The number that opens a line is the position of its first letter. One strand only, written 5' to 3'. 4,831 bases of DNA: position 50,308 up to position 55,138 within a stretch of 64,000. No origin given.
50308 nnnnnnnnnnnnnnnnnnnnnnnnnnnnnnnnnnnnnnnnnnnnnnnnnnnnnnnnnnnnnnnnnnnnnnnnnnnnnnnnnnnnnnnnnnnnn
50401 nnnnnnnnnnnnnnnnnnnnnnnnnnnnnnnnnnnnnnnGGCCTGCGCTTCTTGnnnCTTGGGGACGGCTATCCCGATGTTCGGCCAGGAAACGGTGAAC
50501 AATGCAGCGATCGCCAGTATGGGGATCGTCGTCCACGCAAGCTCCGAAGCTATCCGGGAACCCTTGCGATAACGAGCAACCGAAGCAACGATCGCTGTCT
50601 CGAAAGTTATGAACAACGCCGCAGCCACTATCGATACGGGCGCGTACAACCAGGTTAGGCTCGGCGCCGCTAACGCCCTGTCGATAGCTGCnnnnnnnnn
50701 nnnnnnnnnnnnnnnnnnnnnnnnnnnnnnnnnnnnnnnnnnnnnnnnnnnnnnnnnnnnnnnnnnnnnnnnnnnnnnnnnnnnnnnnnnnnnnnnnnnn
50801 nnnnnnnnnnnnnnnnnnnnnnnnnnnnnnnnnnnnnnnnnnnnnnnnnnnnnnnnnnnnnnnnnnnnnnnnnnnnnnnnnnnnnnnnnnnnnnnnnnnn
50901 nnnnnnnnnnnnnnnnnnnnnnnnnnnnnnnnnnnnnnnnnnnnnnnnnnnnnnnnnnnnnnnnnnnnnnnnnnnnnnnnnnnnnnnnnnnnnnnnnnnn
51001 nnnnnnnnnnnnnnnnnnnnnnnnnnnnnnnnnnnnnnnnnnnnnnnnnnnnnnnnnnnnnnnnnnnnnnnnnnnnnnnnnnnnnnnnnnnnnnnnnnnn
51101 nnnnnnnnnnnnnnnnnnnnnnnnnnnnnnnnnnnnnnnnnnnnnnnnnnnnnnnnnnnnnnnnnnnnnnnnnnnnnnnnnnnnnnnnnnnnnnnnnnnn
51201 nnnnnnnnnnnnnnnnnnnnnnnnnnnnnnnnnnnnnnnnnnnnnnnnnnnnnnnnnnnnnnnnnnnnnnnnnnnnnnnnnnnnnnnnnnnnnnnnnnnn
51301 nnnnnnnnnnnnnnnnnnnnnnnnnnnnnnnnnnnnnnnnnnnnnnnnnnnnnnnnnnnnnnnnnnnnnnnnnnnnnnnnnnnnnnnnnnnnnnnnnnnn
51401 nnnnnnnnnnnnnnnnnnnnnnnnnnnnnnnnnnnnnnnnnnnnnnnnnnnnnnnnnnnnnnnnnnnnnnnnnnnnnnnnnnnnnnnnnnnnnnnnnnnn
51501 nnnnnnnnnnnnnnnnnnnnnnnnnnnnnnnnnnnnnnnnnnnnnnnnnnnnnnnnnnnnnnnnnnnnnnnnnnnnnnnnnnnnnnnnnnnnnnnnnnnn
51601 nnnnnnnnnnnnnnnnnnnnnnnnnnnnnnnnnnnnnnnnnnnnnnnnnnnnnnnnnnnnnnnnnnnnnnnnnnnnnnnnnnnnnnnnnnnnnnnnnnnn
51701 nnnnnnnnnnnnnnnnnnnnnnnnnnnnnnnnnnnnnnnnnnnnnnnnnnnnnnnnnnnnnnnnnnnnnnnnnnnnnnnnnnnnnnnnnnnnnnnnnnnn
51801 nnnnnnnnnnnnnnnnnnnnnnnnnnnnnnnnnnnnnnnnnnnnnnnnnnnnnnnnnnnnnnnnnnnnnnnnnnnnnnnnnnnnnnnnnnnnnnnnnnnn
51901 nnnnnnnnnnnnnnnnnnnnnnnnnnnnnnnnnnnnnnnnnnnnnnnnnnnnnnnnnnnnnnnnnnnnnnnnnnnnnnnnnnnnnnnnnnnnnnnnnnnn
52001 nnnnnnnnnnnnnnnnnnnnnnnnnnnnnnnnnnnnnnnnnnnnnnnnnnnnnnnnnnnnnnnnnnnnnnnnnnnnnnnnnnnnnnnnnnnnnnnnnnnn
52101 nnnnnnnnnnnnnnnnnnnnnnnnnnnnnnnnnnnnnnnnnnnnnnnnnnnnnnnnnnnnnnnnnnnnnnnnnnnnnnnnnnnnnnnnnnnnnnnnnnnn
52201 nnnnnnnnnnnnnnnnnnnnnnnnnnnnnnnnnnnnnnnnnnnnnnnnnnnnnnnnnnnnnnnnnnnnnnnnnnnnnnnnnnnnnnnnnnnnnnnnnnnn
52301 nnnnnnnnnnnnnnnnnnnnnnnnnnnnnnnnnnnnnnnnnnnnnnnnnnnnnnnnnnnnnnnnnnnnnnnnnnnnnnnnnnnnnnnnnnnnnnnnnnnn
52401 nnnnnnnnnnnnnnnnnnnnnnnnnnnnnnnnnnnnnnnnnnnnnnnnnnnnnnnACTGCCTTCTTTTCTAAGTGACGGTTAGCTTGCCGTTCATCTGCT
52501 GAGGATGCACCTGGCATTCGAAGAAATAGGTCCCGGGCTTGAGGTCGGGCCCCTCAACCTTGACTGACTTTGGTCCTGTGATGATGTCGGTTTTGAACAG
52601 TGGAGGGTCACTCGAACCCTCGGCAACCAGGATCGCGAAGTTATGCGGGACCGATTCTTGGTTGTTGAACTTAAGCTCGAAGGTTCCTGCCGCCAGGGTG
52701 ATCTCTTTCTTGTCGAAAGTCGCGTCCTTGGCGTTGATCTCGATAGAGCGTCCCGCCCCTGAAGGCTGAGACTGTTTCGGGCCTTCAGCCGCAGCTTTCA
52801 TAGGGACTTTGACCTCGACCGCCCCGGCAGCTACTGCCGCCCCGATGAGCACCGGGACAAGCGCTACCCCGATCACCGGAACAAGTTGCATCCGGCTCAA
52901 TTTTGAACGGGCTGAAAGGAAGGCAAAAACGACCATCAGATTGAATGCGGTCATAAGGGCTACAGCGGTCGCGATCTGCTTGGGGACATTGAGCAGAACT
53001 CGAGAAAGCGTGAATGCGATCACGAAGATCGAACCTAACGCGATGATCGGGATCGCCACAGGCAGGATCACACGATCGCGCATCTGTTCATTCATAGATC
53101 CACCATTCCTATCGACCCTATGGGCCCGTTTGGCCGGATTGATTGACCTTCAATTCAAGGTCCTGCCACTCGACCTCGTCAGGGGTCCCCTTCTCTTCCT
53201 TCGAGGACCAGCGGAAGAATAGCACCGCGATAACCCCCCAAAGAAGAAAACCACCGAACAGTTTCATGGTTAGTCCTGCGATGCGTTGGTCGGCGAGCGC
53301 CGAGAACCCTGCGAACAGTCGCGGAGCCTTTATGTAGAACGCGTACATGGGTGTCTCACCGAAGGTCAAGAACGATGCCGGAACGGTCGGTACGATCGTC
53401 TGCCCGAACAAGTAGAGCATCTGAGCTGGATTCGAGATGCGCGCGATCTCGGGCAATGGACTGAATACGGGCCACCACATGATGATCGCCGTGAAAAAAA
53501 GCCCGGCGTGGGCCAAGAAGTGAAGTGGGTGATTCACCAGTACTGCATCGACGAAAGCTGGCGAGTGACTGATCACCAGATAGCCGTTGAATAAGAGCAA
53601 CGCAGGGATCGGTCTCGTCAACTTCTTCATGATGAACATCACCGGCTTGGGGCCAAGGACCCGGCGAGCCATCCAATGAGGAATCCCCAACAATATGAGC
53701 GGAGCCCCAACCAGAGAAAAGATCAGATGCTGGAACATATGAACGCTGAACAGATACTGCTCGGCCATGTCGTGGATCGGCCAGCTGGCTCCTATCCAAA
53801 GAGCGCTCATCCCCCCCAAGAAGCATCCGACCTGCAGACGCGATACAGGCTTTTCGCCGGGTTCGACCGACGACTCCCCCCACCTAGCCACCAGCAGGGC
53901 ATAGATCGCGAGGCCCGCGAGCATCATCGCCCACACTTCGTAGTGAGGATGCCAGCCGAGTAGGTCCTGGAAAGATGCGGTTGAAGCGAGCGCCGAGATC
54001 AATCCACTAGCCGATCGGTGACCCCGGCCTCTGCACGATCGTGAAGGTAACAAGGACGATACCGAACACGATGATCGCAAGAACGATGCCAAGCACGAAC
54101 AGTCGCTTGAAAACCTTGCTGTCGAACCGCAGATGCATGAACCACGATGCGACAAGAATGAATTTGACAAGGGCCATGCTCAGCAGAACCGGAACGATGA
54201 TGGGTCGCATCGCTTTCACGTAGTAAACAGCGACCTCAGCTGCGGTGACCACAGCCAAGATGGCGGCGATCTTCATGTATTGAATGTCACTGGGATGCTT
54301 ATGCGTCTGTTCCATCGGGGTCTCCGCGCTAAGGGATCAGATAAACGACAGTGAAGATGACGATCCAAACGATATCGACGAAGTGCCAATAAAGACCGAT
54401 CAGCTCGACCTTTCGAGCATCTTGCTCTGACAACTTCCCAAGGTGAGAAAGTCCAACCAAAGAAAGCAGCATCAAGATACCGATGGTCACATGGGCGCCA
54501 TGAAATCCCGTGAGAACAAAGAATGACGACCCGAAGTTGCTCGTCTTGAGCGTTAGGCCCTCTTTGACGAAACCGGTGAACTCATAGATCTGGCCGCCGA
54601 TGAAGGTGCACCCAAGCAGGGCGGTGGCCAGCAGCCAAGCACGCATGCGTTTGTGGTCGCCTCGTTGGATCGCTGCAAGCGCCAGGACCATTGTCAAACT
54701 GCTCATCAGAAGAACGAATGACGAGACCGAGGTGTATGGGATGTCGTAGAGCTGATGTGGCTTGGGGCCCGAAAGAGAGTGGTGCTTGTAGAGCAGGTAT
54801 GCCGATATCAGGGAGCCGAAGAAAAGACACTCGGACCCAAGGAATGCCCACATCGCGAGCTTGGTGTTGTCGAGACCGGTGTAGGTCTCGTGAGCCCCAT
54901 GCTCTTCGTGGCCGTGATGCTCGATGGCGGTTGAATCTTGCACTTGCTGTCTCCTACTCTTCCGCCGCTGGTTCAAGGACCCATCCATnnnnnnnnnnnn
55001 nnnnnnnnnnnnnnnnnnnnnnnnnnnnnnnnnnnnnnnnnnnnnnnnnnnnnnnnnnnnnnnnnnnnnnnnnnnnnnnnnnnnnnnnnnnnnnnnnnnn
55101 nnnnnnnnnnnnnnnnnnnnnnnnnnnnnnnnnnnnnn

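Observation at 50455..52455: Single 666-aa ORF fusing heme A synthase (CtaA) and heme O synthase (CtaB)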

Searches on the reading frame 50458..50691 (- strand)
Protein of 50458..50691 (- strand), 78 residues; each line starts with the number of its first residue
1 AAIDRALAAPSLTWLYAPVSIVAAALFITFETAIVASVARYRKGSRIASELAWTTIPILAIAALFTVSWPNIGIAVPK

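Call 21: search_protein_families(library=pfam, proteins=[window:50458-50691:-], max_evalue=1)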
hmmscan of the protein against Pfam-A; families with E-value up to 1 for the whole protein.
seq(78 aa): 3 families
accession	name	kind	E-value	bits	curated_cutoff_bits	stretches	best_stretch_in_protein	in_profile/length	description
PF24838.2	8xMP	-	0.02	15.1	30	1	23-69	21-66/136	Octameric membrane protein family (8xMP)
PF01925.25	TauE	-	0.022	14.8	32.6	1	7-65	22-79/237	Sulfite exporter TauE/SafE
PF11773.13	ComGE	-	0.21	12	25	1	20-51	5-34/82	Competence system putative prepilin ComGE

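Call 30: search_protein_families(library=pfam, alignment_id=A2, max_evalue=1)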
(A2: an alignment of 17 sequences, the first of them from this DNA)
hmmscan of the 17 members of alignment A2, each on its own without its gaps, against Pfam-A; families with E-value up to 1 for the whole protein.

A. member 1, seq(70 aa): 3 families
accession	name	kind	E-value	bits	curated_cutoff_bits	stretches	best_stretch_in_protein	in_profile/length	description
PF24838.2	8xMP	-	0.0075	16.5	30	1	15-61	21-66/136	Octameric membrane protein family (8xMP)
PF01925.25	TauE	-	0.035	14.2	32.6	1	2-57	25-79/237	Sulfite exporter TauE/SafE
PF11773.13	ComGE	-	0.16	12.3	25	1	12-43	5-34/82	Competence system putative prepilin ComGE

B. families by the number of members that match (of 17 scanned): 14 families
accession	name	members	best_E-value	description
PF02790.20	COX2_TM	11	1.4e-05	Cytochrome C oxidase subunit II, transmembrane domain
PF24838.2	8xMP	2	0.0075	Octameric membrane protein family (8xMP)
PF05241.17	EBP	2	0.011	EXPERA (EXPanded EBP superfamily)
PF11846.14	Wzy_C_2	2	0.16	Virulence factor membrane-bound polymerase, C-terminal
PF09799.14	Transmemb_17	1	0.0074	Predicted membrane protein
PF10912.14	Glam1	1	0.02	Glia associated membrane protein glam-1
PF03773.19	ArsP_1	1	0.024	Predicted permease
PF19451.5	DUF5989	1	0.031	Family of unknown function (DUF5989)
PF24709.1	DUF7670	1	0.032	Domain of unknown function (DUF7670)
PF01925.25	TauE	1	0.035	Sulfite exporter TauE/SafE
PF01635.23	CoV_M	1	0.038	Coronavirus M matrix/glycoprotein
PF10856.13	DUF2678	1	0.077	Protein of unknown function (DUF2678)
PF11773.13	ComGE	1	0.16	Competence system putative prepilin ComGE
PF15990.10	UPF0767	1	0.44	UPF0767 family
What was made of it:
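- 50458..50667 (-): C-terminal tail, aa 597-666: two extra TM helices (aa 601-627 and 635-661) homologous to the transmembrane hairpin of cytochrome oxidase subunit II (COX2_TM). 11 of 17 tails hit Pfam PF02790 (call 30).
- On COX2_TM hairpin (PF02790), for aa 597-666: The window's tail alone gives no PF02790 hit at E<=1 (calls 21, 30). 11 of 17 homologous tails hit it at E<=1, best 1.4e-5 (call 30).
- Closest known: Cytochrome c oxidase subunit II transmembrane hairpin. Different: The window's tail alone falls below Pfam detection (calls 21, 30).
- Tried and rejected: A Pfam scan of the window's tail alone gave only weak, unrelated membrane-protein hits (8xMP, TauE) and no COX2_TM (calls 21, 30).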

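Call 61: search_protein_representatives(alignment_id=A2)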
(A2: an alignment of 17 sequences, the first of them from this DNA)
Query: 17 sequences, 73 profile positions. Proteins with E-value up to 0.001 (for the whole library): 913; up to 1e-10: 78; up to 1e-30: 0. The best 150 are listed.
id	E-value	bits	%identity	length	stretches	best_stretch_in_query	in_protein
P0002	7.9e-19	83.4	-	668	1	2-73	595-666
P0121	6.6e-17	77.2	-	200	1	5-70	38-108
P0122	8.3e-17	76.9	-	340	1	4-68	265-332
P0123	1.6e-16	76.0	-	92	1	3-70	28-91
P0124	1.9e-16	75.7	-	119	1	3-71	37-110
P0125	2.9e-16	75.2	-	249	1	2-70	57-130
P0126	3.3e-16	75.0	-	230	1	3-70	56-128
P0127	4.0e-16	74.7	-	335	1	3-70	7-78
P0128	4.7e-16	74.5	-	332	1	3-70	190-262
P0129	6.1e-16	74.1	-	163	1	2-71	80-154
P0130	6.3e-16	74.1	-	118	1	4-71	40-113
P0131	6.8e-16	74.0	-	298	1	4-71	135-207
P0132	6.9e-16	74.0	-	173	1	3-70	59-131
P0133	6.9e-16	74.0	-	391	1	3-70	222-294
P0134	7.3e-16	73.9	-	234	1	3-70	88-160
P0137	1.0e-15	73.4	-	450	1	1-70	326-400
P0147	1.0e-14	70.2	-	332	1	10-71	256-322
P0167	3.6e-13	65.2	-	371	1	8-70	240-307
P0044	4.9e-13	64.8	-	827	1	2-72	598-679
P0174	1.5e-12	63.3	-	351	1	7-70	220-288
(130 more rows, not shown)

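Call 62: search_protein_families(library=pfam, proteins=[P0121, P0122, P0125, P0127, P0128, P0133, P0137, P0147, P0167, P0174], max_evalue=0.001)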
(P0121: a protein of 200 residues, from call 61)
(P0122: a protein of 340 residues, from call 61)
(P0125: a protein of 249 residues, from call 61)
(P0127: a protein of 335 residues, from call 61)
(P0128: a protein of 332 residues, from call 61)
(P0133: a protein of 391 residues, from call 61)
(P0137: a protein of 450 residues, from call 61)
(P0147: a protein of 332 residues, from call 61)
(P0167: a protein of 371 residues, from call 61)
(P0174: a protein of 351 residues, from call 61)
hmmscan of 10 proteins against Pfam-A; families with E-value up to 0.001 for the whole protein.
P0121 (200 aa): 2 families
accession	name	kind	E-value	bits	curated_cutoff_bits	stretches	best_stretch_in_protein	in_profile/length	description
PF02790.20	COX2_TM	-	4.2e-12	46.5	22.8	1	39-105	21-86/88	Cytochrome C oxidase subunit II, transmembrane domain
PF00116.26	COX2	-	1.1e-05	25.8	22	1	123-199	4-83/120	Cytochrome C oxidase subunit II, periplasmic domain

P0122 (340 aa): 1 family
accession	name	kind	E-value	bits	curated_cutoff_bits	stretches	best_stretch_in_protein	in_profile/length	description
PF02790.20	COX2_TM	-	3.2e-10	40.5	22.8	1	263-330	17-85/88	Cytochrome C oxidase subunit II, transmembrane domain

P0125 (249 aa): 2 families
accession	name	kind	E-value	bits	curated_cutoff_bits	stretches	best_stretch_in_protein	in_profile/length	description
PF02790.20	COX2_TM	-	2.3e-15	56.9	22.8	1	47-127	7-86/88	Cytochrome C oxidase subunit II, transmembrane domain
PF04143.19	Sulf_transp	-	0.00022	21.3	27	1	23-133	88-200/310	Sulphur transport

P0127 (335 aa): 2 families
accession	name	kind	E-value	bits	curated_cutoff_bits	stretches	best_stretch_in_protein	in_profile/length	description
PF02790.20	COX2_TM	-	3.6e-10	40.3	22.8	1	7-75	18-86/88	Cytochrome C oxidase subunit II, transmembrane domain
PF00116.26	COX2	-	3.7e-10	40.2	22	1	125-180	39-94/120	Cytochrome C oxidase subunit II, periplasmic domain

P0128 (332 aa): 1 family
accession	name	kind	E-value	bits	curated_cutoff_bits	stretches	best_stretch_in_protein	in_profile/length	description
PF02790.20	COX2_TM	-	1.7e-10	41.4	22.8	1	187-259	15-86/88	Cytochrome C oxidase subunit II, transmembrane domain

P0133 (391 aa): 1 family
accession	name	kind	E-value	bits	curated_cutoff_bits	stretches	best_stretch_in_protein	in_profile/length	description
PF02790.20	COX2_TM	-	1e-12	48.5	22.8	1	219-291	15-86/88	Cytochrome C oxidase subunit II, transmembrane domain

P0137 (450 aa): 1 family
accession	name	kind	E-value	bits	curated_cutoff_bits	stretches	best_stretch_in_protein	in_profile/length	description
PF02790.20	COX2_TM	-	1.1e-11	45.1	22.8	1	322-397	12-86/88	Cytochrome C oxidase subunit II, transmembrane domain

P0147 (332 aa): 1 family
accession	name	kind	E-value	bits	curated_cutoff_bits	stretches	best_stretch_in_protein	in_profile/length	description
PF02790.20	COX2_TM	-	7.1e-11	42.6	22.8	1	255-319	24-87/88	Cytochrome C oxidase subunit II, transmembrane domain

P0167 (371 aa): 1 family
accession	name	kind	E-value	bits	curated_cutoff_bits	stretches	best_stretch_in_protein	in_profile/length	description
PF02790.20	COX2_TM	-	3e-10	40.6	22.8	1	243-305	26-87/88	Cytochrome C oxidase subunit II, transmembrane domain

P0174 (351 aa): 1 family
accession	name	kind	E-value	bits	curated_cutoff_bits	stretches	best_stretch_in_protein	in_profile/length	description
PF02790.20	COX2_TM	-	2.3e-10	40.9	22.8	1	207-286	9-87/88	Cytochrome C oxidase subunit II, transmembrane domain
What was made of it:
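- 50458..50667 (-): Search of 1.84e9 proteins (calls 61, 62).
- On COX2_TM hairpin (PF02790), for aa 597-666: 10 of 10 top hits from 1.84e9 proteins carry PF02790 at the matched stretch (calls 61, 62).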

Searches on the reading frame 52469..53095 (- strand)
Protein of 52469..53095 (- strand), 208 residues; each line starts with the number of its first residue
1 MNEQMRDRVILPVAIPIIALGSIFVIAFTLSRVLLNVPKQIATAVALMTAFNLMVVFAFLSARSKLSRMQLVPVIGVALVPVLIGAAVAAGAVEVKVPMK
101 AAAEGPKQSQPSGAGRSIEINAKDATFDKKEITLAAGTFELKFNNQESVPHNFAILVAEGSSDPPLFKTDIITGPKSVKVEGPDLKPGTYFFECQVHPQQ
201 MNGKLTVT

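Call 6: search_protein_families(library=pfam, proteins=[window:52469-53095:-], max_evalue=0.001)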
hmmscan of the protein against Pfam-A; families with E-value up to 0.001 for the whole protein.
window:52469-53095:- (208 aa): 2 families
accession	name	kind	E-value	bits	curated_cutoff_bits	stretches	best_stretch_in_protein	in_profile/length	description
PF13473.12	Cupredoxin_1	-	3e-13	50.1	27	1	109-207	14-104/104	Cupredoxin-like domain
PF00127.26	Copper-bind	-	6.7e-06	26.9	21.2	1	118-207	5-98/99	Copper binding proteins, plastocyanin/azurin family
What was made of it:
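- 52469..53095 (-): Membrane-anchored cupredoxin (208 aa), the gene immediately upstream. Pfam Cupredoxin_1, E 3e-13 (call 6).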

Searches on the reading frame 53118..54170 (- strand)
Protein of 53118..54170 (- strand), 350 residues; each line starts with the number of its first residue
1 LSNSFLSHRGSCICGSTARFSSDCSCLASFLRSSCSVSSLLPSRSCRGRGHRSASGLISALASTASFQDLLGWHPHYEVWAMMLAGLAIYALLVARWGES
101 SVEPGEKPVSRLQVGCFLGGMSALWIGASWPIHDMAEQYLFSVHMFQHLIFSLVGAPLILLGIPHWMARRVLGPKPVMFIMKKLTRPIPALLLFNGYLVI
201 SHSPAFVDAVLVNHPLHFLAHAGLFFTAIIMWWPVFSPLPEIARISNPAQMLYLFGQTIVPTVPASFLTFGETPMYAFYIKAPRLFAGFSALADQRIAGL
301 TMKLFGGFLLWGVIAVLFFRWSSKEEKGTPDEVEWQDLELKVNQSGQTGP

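Call 6: search_protein_families(library=pfam, proteins=[window:53118-54170:-], max_evalue=0.001)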
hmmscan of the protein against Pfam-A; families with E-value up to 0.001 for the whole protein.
window:53118-54170:- (350 aa): 1 family
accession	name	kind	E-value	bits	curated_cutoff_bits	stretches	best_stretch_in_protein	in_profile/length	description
PF09678.15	Caa3_CtaG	-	9.4e-47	159.8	27.7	1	88-322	1-235/237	Cytochrome c oxidase caa3 assembly factor (Caa3_CtaG)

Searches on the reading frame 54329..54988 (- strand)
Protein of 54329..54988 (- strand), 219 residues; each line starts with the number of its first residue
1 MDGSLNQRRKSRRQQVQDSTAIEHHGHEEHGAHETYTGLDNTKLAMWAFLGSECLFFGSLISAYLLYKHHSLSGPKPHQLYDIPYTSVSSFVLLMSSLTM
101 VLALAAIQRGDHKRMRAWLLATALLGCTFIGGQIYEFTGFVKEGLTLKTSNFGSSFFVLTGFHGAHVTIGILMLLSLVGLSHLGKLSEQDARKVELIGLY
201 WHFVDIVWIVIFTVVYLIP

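Call 6: search_protein_families(library=pfam, proteins=[window:54329-54988:-], max_evalue=0.001)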
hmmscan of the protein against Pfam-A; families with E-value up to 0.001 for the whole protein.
window:54329-54988:- (219 aa): 1 family
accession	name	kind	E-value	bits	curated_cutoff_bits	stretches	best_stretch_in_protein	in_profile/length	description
PF00510.24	COX3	-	4.4e-20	73.1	23.8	1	35-217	69-255/258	Cytochrome c oxidase subunit III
